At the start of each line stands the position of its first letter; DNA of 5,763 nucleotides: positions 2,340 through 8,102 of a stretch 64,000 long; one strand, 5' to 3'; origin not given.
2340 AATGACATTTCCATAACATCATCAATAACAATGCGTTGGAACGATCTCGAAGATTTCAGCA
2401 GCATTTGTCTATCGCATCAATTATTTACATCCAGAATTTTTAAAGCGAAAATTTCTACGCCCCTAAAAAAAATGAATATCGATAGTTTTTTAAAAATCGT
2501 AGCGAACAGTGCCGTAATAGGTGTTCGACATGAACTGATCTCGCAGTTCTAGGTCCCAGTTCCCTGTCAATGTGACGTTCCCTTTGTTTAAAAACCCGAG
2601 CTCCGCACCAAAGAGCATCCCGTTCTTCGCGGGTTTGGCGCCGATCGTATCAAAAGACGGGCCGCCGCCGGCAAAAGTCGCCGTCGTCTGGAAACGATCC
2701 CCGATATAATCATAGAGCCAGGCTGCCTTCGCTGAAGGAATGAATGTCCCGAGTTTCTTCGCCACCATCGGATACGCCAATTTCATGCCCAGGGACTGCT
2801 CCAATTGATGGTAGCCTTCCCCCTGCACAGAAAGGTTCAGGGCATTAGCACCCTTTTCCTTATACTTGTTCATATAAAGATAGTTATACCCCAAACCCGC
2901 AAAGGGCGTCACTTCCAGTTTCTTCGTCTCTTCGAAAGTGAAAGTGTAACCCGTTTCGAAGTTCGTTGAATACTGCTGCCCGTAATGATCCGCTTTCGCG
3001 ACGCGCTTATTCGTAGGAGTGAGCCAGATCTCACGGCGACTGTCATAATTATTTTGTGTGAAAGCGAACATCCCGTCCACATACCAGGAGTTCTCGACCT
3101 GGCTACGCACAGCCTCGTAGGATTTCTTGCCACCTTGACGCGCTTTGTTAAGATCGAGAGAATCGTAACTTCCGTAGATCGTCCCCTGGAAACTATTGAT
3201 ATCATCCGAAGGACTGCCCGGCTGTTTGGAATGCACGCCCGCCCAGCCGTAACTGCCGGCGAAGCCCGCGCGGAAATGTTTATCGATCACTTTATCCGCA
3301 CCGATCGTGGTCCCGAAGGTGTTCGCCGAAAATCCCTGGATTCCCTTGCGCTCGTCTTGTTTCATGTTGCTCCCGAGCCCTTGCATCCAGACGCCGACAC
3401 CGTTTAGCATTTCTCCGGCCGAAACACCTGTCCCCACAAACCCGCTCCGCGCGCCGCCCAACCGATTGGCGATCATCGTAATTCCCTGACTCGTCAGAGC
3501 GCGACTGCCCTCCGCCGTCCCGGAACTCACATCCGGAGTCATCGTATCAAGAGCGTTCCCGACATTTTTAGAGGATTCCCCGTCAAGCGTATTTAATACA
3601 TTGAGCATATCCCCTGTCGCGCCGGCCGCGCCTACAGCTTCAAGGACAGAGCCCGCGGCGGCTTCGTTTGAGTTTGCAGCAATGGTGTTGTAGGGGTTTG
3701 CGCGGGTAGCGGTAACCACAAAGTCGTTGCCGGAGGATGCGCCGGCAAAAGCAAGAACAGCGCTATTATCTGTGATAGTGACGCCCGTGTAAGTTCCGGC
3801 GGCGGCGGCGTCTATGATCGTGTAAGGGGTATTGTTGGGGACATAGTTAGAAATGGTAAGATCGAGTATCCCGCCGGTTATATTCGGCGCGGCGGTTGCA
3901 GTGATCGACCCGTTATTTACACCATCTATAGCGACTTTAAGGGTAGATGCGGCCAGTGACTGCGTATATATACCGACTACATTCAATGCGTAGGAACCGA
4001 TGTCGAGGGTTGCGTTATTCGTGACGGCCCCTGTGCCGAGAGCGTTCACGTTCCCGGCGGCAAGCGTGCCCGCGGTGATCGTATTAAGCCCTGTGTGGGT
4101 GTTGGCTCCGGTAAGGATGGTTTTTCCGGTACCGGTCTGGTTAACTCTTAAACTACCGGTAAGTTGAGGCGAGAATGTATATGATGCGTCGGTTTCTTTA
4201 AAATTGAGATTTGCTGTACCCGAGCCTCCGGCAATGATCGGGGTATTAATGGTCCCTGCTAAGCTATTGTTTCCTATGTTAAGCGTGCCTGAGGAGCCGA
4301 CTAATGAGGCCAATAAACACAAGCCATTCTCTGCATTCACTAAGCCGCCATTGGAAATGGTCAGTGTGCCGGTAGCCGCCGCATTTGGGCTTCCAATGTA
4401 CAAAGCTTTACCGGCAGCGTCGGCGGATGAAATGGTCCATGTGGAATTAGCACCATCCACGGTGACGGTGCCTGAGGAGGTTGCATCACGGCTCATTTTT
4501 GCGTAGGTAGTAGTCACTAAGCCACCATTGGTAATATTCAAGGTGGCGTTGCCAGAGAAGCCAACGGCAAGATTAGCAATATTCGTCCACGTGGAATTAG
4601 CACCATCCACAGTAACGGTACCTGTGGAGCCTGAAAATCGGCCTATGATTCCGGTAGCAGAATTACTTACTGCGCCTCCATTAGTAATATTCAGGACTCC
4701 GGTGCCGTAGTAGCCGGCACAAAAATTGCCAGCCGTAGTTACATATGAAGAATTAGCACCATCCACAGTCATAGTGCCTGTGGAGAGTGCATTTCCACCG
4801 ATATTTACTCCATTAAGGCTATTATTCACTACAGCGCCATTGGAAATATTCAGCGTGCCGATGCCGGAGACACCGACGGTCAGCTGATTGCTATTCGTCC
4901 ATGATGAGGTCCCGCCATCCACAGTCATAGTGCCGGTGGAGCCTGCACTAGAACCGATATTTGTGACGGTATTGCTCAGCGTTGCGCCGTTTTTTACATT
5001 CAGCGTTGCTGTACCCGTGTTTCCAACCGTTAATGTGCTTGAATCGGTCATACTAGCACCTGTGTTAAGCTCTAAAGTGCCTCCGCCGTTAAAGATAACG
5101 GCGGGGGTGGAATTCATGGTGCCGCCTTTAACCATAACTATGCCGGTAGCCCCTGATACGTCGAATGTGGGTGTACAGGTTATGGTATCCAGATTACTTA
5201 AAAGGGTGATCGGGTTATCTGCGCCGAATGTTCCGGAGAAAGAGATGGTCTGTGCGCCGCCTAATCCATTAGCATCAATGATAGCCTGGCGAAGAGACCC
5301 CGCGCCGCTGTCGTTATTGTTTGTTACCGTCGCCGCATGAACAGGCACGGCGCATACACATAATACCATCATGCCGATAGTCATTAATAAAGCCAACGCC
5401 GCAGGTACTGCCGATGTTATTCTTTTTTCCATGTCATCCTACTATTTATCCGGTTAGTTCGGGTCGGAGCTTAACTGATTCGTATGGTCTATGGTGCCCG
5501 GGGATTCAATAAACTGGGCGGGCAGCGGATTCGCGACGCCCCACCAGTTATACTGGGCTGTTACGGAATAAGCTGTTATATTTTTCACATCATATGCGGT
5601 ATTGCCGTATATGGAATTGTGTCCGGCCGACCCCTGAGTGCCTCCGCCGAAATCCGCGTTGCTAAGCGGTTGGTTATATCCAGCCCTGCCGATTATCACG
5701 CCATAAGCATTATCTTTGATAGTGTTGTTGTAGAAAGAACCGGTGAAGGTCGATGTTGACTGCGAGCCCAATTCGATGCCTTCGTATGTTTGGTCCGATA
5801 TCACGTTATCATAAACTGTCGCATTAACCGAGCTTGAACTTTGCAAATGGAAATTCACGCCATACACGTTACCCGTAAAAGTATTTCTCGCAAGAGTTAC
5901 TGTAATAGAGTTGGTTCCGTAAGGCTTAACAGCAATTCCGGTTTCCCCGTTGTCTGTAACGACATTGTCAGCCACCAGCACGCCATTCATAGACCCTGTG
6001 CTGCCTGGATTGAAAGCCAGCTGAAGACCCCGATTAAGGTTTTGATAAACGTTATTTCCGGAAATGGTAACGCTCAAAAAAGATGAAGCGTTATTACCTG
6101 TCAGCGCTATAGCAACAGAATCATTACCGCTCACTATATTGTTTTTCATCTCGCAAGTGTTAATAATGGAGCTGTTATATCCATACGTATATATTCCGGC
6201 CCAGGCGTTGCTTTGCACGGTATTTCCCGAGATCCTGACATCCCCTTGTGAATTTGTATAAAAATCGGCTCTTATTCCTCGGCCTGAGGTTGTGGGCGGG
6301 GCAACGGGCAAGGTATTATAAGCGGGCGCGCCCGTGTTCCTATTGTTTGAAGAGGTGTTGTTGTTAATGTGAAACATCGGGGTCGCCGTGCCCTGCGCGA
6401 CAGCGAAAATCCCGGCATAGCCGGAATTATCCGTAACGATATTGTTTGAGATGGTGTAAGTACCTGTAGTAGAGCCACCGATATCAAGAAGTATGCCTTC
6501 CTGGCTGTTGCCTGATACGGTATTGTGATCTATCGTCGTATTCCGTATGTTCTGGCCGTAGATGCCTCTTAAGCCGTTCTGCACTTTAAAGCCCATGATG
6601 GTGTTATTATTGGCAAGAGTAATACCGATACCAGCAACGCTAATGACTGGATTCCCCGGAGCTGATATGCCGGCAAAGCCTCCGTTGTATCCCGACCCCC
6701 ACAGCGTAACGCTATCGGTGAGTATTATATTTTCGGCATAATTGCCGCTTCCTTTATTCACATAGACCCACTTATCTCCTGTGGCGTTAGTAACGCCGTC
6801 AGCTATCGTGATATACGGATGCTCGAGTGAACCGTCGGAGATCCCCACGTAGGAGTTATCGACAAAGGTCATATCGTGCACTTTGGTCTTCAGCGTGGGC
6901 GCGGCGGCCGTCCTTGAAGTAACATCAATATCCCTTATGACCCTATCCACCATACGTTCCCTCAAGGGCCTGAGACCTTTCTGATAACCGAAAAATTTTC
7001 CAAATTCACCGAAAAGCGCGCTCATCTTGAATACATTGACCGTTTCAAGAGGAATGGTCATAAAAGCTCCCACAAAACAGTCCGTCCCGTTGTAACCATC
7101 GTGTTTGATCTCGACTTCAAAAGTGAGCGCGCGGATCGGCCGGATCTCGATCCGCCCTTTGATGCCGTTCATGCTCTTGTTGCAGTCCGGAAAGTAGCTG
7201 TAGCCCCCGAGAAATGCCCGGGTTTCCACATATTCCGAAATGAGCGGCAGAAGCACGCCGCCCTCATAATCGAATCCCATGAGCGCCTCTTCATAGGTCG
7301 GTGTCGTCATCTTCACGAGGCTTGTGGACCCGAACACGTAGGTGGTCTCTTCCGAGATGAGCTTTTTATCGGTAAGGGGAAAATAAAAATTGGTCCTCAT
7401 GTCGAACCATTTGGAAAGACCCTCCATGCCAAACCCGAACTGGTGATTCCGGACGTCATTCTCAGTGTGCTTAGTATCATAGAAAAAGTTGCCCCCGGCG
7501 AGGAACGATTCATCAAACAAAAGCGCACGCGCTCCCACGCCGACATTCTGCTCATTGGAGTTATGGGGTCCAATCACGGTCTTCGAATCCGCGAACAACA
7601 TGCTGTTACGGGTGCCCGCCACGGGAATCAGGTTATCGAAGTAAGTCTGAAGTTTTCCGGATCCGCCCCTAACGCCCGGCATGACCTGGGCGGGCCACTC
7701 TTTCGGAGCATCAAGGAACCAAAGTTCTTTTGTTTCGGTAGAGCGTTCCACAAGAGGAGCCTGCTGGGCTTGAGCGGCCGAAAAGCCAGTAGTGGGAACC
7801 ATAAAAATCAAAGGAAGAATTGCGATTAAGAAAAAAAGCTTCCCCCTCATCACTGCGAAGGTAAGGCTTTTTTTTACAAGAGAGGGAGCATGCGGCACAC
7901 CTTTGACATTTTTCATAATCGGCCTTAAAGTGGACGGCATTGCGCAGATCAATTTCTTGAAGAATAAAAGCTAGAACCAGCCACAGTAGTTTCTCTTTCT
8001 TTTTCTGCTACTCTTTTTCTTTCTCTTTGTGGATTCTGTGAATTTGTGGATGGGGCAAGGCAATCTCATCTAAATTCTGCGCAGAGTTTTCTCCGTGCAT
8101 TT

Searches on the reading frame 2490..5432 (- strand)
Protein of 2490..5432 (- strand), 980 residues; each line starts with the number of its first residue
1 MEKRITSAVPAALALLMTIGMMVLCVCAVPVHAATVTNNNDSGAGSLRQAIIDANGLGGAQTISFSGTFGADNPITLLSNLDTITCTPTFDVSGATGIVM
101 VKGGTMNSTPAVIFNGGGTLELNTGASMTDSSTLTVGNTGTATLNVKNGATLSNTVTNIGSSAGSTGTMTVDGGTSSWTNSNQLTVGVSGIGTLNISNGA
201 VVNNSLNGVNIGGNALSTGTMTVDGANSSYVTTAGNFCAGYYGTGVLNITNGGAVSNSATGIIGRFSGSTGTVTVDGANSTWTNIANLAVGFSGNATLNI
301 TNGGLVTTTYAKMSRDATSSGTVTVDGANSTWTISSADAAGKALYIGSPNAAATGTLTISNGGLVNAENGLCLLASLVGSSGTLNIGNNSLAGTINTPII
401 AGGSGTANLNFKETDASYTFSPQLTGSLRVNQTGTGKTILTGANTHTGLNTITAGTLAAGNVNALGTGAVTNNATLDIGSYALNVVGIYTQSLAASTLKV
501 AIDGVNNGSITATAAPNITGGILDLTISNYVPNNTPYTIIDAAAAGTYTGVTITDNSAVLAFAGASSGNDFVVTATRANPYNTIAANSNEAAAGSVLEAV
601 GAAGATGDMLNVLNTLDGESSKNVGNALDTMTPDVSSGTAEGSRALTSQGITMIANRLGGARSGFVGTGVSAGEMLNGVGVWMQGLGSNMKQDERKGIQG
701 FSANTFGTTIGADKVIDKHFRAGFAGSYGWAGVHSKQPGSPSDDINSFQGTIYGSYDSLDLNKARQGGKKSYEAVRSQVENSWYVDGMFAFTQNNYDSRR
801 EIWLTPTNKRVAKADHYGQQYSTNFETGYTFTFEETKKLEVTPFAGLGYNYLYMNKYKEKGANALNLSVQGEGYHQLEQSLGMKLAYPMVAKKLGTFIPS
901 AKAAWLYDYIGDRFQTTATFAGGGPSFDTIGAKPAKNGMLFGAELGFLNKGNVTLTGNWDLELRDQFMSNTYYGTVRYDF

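Call 47: search_protein_families(library=pfam, proteins=[window:2490-5432:-], max_evalue=0.001)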
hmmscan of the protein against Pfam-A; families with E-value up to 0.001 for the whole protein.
window:2490-5432:- (980 aa): 2 families
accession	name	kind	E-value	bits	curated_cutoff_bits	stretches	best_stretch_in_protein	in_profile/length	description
PF03797.25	Autotransporter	-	8.9e-52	176.8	26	1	681-959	1-254/255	Autotransporter beta-domain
PF12951.13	PATR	-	1.5e-05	25.3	27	1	432-458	3-29/30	Passenger-associated-transport-repeat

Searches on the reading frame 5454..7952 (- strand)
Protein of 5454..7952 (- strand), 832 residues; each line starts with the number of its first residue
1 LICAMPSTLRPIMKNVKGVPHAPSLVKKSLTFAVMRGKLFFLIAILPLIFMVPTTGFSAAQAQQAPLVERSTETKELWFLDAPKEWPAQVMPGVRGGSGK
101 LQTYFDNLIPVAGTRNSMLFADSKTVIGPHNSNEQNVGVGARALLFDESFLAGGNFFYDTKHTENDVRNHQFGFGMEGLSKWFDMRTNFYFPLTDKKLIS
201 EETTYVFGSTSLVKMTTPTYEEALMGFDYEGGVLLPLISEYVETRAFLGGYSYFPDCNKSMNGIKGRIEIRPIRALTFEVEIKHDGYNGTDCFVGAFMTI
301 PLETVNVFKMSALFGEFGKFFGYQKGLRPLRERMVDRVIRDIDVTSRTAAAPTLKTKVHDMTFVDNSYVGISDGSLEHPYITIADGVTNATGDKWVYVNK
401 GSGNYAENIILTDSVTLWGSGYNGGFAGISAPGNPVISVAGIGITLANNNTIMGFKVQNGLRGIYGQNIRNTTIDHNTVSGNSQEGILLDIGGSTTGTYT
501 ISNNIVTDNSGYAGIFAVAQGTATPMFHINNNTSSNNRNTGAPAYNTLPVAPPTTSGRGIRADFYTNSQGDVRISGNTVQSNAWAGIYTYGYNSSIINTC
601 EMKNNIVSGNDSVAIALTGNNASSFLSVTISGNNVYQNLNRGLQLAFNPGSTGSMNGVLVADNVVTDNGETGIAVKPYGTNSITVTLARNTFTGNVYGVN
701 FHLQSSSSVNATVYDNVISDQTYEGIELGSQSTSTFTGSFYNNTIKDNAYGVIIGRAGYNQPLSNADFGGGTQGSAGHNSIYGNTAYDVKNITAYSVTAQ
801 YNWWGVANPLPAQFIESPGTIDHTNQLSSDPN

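Call 47: search_protein_families(library=pfam, proteins=[window:5454-7952:-], max_evalue=0.001)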
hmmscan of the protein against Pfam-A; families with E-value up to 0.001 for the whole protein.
window:5454-7952:- (832 aa): 4 families
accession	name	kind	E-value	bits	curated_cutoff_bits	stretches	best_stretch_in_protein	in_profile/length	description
PF13229.12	Beta_helix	-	5.4e-16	59.1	25.9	2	627-708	79-152/158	Right handed beta helix region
PF11924.14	IAT_beta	-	2.1e-15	57.5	22.3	1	104-254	64-191/279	Inverse autotransporter, beta-domain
PF05048.19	NosD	-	1.1e-13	51.6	23.6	2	412-542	16-131/212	Periplasmic copper-binding protein (NosD)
PF07602.17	DUF1565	-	1e-12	48.4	20.3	2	649-802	103-248/257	Protein of unknown function (DUF1565)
